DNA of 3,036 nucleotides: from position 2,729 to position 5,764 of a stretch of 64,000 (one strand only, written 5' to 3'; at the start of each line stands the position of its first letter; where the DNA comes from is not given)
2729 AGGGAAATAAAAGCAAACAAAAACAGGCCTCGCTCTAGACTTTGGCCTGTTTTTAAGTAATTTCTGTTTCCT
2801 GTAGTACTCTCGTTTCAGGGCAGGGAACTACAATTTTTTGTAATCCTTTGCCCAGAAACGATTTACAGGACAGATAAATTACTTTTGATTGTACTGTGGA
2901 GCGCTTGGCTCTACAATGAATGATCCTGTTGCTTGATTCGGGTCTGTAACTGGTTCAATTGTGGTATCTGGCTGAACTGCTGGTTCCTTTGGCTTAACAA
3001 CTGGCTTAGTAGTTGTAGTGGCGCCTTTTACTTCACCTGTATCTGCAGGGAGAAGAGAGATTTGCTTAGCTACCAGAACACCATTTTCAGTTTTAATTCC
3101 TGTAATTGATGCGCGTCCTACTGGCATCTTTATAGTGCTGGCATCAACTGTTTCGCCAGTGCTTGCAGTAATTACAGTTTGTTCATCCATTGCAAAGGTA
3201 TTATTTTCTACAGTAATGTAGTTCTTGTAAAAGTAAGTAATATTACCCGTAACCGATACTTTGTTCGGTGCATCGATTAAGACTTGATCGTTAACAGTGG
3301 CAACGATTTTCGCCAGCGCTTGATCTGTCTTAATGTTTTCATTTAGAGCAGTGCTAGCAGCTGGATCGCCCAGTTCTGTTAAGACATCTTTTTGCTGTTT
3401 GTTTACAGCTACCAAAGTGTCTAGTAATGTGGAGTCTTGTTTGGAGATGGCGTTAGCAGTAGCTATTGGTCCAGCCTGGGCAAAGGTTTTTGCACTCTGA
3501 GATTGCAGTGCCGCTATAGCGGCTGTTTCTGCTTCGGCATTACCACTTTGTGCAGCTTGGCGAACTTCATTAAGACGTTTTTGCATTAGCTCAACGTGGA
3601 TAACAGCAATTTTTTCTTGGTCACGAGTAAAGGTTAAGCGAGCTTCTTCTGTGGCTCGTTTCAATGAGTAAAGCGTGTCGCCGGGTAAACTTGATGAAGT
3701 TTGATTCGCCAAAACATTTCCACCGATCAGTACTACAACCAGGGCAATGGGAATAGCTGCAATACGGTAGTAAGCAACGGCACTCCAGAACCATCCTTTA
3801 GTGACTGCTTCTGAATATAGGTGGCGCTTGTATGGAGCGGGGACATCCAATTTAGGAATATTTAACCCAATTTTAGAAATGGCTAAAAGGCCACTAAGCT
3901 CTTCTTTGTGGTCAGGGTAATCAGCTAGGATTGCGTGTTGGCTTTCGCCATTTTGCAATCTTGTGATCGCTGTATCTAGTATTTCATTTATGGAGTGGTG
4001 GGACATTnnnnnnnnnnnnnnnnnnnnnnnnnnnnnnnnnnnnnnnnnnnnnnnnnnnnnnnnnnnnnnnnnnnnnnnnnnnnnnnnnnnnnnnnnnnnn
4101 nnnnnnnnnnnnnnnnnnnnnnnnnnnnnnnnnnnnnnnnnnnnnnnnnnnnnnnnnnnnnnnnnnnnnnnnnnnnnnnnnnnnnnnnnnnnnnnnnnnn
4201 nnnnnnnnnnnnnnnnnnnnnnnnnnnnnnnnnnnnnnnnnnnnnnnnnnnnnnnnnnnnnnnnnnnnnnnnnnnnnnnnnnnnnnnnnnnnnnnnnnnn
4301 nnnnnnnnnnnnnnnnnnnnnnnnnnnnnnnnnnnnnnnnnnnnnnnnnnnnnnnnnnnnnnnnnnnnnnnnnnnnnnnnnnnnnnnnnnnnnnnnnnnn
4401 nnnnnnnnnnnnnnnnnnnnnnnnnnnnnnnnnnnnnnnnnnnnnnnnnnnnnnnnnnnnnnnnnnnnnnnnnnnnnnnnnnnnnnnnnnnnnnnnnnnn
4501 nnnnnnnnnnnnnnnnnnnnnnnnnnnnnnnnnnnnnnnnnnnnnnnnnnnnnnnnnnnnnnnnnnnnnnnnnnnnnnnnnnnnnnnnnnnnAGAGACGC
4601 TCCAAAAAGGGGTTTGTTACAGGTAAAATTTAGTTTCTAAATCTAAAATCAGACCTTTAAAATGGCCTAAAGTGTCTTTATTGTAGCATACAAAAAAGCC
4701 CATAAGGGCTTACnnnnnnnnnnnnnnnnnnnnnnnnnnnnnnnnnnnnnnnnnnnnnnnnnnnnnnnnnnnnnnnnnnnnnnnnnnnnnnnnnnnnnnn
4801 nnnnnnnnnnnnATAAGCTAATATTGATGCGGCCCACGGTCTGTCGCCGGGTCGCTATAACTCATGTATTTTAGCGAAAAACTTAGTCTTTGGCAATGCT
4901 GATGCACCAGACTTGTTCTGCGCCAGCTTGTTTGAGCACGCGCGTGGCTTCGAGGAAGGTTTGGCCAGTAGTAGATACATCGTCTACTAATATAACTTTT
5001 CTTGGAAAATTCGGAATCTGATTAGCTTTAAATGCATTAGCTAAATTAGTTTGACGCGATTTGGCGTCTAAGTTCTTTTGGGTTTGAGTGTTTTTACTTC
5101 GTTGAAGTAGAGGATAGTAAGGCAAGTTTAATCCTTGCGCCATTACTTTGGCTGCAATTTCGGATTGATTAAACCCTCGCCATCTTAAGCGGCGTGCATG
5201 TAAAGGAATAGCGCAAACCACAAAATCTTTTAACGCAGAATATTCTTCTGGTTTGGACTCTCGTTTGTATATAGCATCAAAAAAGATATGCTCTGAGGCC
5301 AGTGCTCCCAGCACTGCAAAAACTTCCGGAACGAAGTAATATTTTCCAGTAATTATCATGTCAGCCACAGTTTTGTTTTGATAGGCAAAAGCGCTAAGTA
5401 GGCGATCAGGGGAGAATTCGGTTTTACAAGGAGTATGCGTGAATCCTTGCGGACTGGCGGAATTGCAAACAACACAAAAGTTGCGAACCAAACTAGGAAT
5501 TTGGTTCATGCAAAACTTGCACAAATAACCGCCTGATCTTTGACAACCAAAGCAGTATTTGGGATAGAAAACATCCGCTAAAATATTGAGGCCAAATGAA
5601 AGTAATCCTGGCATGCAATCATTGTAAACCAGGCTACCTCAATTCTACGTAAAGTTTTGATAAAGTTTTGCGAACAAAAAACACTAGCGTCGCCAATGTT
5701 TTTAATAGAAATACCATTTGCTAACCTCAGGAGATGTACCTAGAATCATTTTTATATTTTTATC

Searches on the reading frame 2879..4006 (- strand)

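Call 74: search_protein_families(library=pfam, proteins=[window:2879-4006:-], max_evalue=0.0001)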
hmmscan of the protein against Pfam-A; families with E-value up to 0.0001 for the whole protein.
window:2879-4006:- (375 aa): 1 family
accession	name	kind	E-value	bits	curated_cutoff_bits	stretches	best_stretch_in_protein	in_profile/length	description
PF18915.5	DUF5667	-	7.9e-11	42.7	27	1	106-213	2-93/99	Domain of unknown function (DUF5667)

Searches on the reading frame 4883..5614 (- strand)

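Call 74: search_protein_families(library=pfam, proteins=[window:4883-5614:-], max_evalue=0.0001)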
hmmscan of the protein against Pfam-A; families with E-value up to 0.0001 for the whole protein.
window:4883-5614:- (243 aa): 2 families
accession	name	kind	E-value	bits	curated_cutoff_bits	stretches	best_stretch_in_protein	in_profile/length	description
PF00156.33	Pribosyltran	-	4.2e-07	29.9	26.3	1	155-240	44-123/158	Phosphoribosyl transferase domain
PF18912.6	DZR_2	-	9.9e-06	25.7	27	1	13-59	2-51/56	Double zinc ribbon domain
